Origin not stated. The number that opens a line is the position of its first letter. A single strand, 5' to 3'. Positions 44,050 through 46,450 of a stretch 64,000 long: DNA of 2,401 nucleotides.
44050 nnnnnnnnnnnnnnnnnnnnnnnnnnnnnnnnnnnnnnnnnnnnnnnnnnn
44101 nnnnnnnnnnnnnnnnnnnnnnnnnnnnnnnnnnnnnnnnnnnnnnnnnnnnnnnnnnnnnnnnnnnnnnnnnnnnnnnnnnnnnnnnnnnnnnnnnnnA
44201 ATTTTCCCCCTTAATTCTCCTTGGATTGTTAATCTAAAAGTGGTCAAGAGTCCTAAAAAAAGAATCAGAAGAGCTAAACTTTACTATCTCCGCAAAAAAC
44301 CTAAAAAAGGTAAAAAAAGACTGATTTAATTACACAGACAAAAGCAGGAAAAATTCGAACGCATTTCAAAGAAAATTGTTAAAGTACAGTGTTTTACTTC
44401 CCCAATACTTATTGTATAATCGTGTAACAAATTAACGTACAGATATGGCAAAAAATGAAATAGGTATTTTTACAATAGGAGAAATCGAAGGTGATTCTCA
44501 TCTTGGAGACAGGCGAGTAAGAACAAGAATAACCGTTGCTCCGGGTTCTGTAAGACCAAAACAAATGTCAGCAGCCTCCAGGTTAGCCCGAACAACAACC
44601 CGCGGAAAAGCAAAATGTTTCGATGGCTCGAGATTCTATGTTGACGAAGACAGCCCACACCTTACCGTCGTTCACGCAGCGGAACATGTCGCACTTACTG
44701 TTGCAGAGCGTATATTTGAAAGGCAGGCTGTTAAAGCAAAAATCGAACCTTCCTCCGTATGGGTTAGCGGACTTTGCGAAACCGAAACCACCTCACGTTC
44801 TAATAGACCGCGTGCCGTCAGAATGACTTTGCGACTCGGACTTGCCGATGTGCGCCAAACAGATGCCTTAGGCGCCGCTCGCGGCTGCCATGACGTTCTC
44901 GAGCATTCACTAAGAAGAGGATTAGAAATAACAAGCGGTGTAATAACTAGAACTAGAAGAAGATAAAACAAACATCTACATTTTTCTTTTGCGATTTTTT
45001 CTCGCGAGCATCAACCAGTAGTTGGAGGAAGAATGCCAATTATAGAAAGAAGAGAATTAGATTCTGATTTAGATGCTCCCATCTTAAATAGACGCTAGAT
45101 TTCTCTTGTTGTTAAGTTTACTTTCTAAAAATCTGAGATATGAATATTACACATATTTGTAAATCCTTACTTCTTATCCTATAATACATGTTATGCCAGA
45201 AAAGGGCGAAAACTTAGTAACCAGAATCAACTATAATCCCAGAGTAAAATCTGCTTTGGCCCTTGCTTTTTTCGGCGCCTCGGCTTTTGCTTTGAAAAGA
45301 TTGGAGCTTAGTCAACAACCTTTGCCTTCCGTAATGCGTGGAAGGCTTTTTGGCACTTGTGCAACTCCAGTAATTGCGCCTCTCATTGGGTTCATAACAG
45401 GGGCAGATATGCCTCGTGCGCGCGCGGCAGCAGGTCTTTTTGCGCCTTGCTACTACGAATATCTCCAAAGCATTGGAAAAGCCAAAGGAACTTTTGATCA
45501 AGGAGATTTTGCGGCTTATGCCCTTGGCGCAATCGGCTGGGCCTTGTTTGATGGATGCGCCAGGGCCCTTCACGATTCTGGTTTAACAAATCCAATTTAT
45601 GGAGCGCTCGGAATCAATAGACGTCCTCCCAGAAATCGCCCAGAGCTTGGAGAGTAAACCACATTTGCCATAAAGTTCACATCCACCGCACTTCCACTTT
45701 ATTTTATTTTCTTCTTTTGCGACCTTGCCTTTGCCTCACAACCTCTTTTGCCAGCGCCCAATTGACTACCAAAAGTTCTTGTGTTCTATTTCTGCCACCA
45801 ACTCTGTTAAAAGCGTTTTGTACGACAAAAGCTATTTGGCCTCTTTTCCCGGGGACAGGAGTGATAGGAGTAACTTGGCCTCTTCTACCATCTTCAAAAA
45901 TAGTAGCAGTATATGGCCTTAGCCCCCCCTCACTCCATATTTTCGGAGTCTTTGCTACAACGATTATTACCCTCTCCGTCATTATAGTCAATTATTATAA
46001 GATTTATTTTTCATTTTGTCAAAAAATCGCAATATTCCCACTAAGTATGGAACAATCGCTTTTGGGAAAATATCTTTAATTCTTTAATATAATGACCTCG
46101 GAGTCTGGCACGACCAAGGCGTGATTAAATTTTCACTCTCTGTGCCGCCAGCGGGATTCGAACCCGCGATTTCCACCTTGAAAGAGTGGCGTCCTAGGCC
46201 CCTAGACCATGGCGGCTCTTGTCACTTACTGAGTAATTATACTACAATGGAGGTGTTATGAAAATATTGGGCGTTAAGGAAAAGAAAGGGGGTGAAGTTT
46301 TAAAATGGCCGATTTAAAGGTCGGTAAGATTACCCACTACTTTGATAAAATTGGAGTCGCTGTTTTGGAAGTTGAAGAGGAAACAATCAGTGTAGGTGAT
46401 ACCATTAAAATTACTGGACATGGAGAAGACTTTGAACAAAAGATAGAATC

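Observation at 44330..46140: GC-elevated ~1.8 kb islet between rplS and tRNA-Glu, with three unrecognisable ORFs under strong sigma70-like promoters and leaderless or near-leaderless starts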

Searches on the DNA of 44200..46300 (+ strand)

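Call 6: search_rna_families(source=window, start=44200, end=46300, threshold=evalue, max_evalue=10)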
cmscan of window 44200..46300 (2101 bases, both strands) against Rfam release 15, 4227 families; matches with E-value up to 10: 14.
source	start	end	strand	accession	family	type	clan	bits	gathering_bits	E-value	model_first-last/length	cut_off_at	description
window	46143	46216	-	RF00005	tRNA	Gene; tRNA;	CL00001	65.7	29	1.5e-13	1-71/71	no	tRNA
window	46142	46216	+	RF04354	Plastid-ycf2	Cis-reg;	-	36.1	65.7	2.6e-05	1-75/75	no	Plastid-ycf2 5UTR RNA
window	45112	45164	+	RF01096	PK-HAV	Cis-reg;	-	27.8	50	0.89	1-56/56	no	HepA virus 3'-terminal pseudoknot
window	45957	46032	+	RF01569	DdR2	Gene; snRNA; snoRNA; CD-box;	-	24.6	80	1.1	1-83/83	no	Dictyostelium snoRNA DdR2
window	44211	44277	-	RF03794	MIR5298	Gene; miRNA;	-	20.1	70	6.2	1-80/80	no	MIR5298 microRNA precursor family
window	44949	45095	+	RF02111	IS009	Gene;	-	19.5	117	0.081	1-199/199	no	IS009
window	45033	45145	+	RF01291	SNORD97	Gene; snRNA; snoRNA; CD-box;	-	19.4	45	3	1-142/142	no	Small nucleolar RNA SNORD97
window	44248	44271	-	RF01354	CRISPR-DR45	Gene; CRISPR;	-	18.9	37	6.5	1-24/24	no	CRISPR RNA direct repeat element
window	46144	46193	-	RF01684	mascRNA-menRNA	Gene;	-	18.5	42.5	1.7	1-56/56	no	MALAT1-associated small cytoplasmic RNA/MEN beta RNA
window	44958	44992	+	RF00489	ctRNA_p42d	Gene; antisense;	-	18.2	50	1.4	1-46/46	no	ctRNA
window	46151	46167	+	RF04351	Plastid-psbl-rps4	Cis-reg;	-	16.8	68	3.7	9-25/53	no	Plastid-psbl-rps4 3UTR RNA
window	46058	46105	+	RF01158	SNORD108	Gene; snRNA; snoRNA; CD-box;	-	16.7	46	9.1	1-71/71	no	Small nucleolar RNA SNORD108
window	44944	44962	+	RF01381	HIV-1_SL3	Cis-reg;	-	14.7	33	6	1-23/23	no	HIV-1 stem-loop 3 Psi packaging signal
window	44594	44748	-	RF02675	Ysr141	Gene; sRNA;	-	12.7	196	1.7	1-255/255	no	Yersinia sRNA 141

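Call 26: search_dna_similar(query=window:44330-46140:+, collection=phages, mode=distant, max_evalue=0.001)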
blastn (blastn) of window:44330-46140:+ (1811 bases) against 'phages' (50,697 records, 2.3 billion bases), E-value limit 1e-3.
No match.

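Call 27: search_dna_similar(query=window:44330-46140:+, collection=plasmids, mode=distant, max_evalue=0.001)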
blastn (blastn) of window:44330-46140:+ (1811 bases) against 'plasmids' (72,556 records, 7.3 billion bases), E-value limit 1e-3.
No match.

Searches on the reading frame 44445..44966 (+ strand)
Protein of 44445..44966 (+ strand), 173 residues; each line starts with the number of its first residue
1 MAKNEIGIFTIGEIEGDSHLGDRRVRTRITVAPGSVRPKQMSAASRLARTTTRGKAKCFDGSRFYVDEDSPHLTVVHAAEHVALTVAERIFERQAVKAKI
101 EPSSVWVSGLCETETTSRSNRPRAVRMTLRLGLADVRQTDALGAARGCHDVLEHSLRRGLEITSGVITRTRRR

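Call 7: search_protein_families(library=pfam, proteins=[window:44445-44966:+], max_evalue=1)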
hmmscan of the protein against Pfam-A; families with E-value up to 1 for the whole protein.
window:44445-44966:+ (173 aa): 1 family
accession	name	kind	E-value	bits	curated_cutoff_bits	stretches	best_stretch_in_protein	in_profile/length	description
PF24019.1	DUF7332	-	0.057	13.3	27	1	31-76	10-58/150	Family of unknown function (DUF7332)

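Call 8: search_protein_families(library=ncbifam, proteins=[window:44445-44966:+], max_evalue=1)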
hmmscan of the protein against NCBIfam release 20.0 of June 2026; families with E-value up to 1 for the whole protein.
window:44445-44966:+ (173 aa): 0 families

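Call 10: find_homologous_proteins(query=window:44445-44966:+, max_evalue=0.001)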
Query window:44445-44966:+ (173 aa): 1 proteins with E <= 0.001 among 349 candidates.
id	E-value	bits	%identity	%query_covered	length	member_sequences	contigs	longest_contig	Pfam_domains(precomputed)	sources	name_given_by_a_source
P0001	4.0e-106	370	100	100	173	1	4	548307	-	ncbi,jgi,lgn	-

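Call 11: search_protein_families(library=padloc, proteins=[window:44445-44966:+], max_evalue=1)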
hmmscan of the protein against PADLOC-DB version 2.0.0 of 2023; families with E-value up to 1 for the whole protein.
window:44445-44966:+ (173 aa): 0 families

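Call 12: search_protein_families(library=phrogs, proteins=[window:44445-44966:+], max_evalue=1)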
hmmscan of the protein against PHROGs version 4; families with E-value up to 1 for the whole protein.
window:44445-44966:+ (173 aa): 1 family
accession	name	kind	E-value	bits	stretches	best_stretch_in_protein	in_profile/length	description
phrog_2583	-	unknown function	0.12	13.7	1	59-113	27-81/104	-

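Call 13: find_encoding_contigs(protein=P0001, flank=10000, max_places=6)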
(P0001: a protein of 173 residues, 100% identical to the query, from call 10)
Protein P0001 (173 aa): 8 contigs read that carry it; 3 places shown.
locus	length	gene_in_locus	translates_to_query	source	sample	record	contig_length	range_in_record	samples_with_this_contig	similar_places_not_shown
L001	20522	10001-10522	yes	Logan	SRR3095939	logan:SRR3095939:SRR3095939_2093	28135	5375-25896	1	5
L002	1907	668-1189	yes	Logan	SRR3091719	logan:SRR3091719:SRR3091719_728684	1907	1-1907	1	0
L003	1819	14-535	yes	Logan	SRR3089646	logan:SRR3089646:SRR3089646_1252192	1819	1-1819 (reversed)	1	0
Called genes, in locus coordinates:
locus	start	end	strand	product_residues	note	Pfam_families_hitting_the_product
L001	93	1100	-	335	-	-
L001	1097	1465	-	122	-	PF00903:Glyoxalase, PF22677:Ble-like_N (weak), PF12681:Glyoxalase_2, PF13669:Glyoxalase_4 (weak)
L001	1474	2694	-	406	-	PF05496:RuvB_N, PF00158:Sigma54_activat (weak), PF07724:AAA_2, PF13173:AAA_14, PF00004:AAA, PF07728:AAA_5, PF16193:AAA_assoc_2, PF12002:MgsA_C, +2 more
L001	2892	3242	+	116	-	PF02686:GatC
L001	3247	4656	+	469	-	PF01425:Amidase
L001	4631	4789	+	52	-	-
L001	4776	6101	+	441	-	PF02934:GatB_N, PF02637:GatB_Yqey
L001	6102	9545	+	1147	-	PF02811:PHP, PF07733:DNA_pol3_alpha, PF17657:DNA_pol3_finger, PF14579:HHH_6, PF01336:tRNA_anti-codon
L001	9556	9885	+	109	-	PF01245:Ribosomal_L19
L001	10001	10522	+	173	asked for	-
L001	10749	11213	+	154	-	-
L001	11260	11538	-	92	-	-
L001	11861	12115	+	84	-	-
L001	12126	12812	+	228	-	PF21694:DNA_pol3_delta_C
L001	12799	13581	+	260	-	PF00702:Hydrolase (faint), PF02358:Trehalose_PPase (faint), PF08282:Hydrolase_3, PF05116:S6PP (weak)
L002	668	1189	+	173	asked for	-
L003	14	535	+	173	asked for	-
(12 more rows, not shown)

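Call 29: predict_structure(protein=window:44445-44966:+)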
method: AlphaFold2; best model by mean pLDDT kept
length: 173 residues; sequences in the alignment: 1
mean_pLDDT: 47.7   pTM: 0.47
mean pLDDT of the five models: 47.7, 45.0, 43.6, 36.2, 26.4
residues with pLDDT >= 90: 0; 70-90: 1; 50-70: 89; < 50: 83
segments of 3 or more residues with pLDDT < 50: 1-4, 18-76, 120-122, 159-173
pLDDT, mean of each block of 10 residues (from residue 1): 50 52 36 30 29 30 33 49 57 58 62 53 58 68 64 55 30 34
secondary structure, 60 per line:
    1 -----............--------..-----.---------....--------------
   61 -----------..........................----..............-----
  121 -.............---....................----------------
elements in order: E6-17 H43-46 H72-97 E105-115 E122-134 H138-157

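Call 46: fold_search(model_id=the predicted structure, library=pdb)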
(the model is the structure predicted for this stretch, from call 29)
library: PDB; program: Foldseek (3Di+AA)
matches with E <= 10: 722; with E <= 0.001: 0
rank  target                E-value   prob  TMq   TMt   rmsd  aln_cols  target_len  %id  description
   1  6zm9                  7.3e-02  0.47  0.28  0.34   8.7       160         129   12  PHAGE SAM LYASE IN COMPLEX WITH S-METHYL-5'-THIOADENOSINE (released 2021-02-24)
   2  6c0d                  1.3e-01  0.72  0.37  0.18   8.5       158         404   10  Crystal structure of an Amidase (hydantoinase/carbamoylase family) from Burkholderia phymatum (released 2018-03-21)
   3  4pxe_A                2.1e-01  0.35  0.30  0.15   8.9       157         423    9  The crystal structure of AtUAH in complex with glyoxylate (released 2014-07-23)
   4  8apz_A                2.5e-01  0.47  0.33  0.16  13.6       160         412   12  Crystal structure of wild-type L-N-Carbamoylase from Sinorhizobium meliloti (released 2022-11-16)
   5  9r2r_A                2.7e-01  0.08  0.18  0.21  16.0       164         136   10  De novo designed M7 protein fold (released 2025-05-14)
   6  4pxb_A                3.0e-01  0.30  0.30  0.15   8.9       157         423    9  The crystal structure of AtUAH in complex with (S)-ureidoglycolate (released 2014-07-23)
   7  8apz_B                3.2e-01  0.44  0.33  0.16  13.6       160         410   12  Crystal structure of wild-type L-N-Carbamoylase from Sinorhizobium meliloti (released 2022-11-16)
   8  9gab_D                3.4e-01  0.23  0.27  0.34   7.3       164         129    8  Structure and catalytic mechanism of SAM-AMP lyase in Clostridium botulinum CorA-associated type III CRISPR system (released 2025-07-02)
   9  5thw_D                3.6e-01  0.47  0.34  0.17  11.9       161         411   12  Crystal structure of Amidase, hydantoinase/carbamoylase family from Burkholderia multivorans (released 2016-11-09)
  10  5tp4_A                3.6e-01  0.35  0.34  0.17   9.2       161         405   10  Crystal structure of a hydantoinase/carbamoylase family amidase from Burkholderia ambifaria (released 2017-04-05)
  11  5thw_A                3.6e-01  0.30  0.30  0.15  12.2       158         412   11  Crystal structure of Amidase, hydantoinase/carbamoylase family from Burkholderia multivorans (released 2016-11-09)
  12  2v8v_D                3.8e-01  0.44  0.33  0.16   5.8       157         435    6  Crystal structure of mutant R322A of beta-alanine synthase from Saccharomyces kluyveri (released 2007-10-02)
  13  5thw_B                3.8e-01  0.41  0.32  0.16  12.1       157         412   12  Crystal structure of Amidase, hydantoinase/carbamoylase family from Burkholderia multivorans (released 2016-11-09)
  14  3n5f_A                4.1e-01  0.33  0.33  0.16   9.3       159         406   10  Crystal Structure of L-N-carbamoylase from Geobacillus stearothermophilus CECT43 (released 2011-05-25)
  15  6sta_B                4.1e-01  0.07  0.14  0.15  11.3        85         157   12  Crystal structure of the strawberry pathogenesis-related 10 (PR-10) Fra a 1.02 protein, E46A D48A mutant (released 2019-12-18)
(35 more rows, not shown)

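Call 56: find_related_loci(query=window:44445-44963:+, collection=viral_contigs, flank=5000)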
Query window:44445-44963:+ (173 aa) in viral_contigs; peptide patterns used: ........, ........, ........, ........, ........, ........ (x = any residue, [..] = any of these).
23 stretches matched a pattern, but none encodes a relative of the query by tblastn (E <= 1e-3).

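Call 76: search_solved_structures(query=window:44445-44963:+, max_evalue=10)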
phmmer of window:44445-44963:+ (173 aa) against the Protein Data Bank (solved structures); distinct sequences matched with E-value up to 10: 3.
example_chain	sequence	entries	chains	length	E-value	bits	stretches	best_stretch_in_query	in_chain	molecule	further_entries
3rr5_A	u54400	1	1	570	0.75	13.1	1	44-130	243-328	DNA ligase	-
9df9_A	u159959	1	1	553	1.1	12.5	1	46-130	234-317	DNA ligase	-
9dfa_A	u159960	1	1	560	1.2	12.5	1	46-130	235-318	DNA ligase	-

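Call 104: list_cluster_members(proteins=[P0001, P0002, P0003, P0014, P0009])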
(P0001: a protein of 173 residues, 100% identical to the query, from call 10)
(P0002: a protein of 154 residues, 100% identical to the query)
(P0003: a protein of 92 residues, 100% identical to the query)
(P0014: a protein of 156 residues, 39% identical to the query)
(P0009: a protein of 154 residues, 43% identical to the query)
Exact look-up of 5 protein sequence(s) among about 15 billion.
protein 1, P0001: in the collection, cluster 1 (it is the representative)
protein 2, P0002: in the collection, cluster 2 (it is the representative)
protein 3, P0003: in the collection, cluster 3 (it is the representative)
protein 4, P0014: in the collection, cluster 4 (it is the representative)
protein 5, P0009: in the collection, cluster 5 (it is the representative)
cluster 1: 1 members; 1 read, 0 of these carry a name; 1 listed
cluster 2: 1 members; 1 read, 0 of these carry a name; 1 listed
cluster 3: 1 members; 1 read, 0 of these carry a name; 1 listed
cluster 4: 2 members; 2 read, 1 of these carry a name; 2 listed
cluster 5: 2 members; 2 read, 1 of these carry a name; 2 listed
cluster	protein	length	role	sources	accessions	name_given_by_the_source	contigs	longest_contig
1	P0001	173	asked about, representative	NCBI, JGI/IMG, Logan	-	-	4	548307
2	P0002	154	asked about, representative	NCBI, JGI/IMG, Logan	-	-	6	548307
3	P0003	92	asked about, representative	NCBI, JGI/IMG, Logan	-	-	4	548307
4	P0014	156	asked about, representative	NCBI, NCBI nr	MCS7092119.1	MAG: hypothetical protein NZM26_02085 [Patescibacteria group bacterium] | hypothetical protein [Patescibacteria group bacterium]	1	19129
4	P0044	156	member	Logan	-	-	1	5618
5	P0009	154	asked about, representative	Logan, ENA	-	-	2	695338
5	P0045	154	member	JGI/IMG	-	hypothetical protein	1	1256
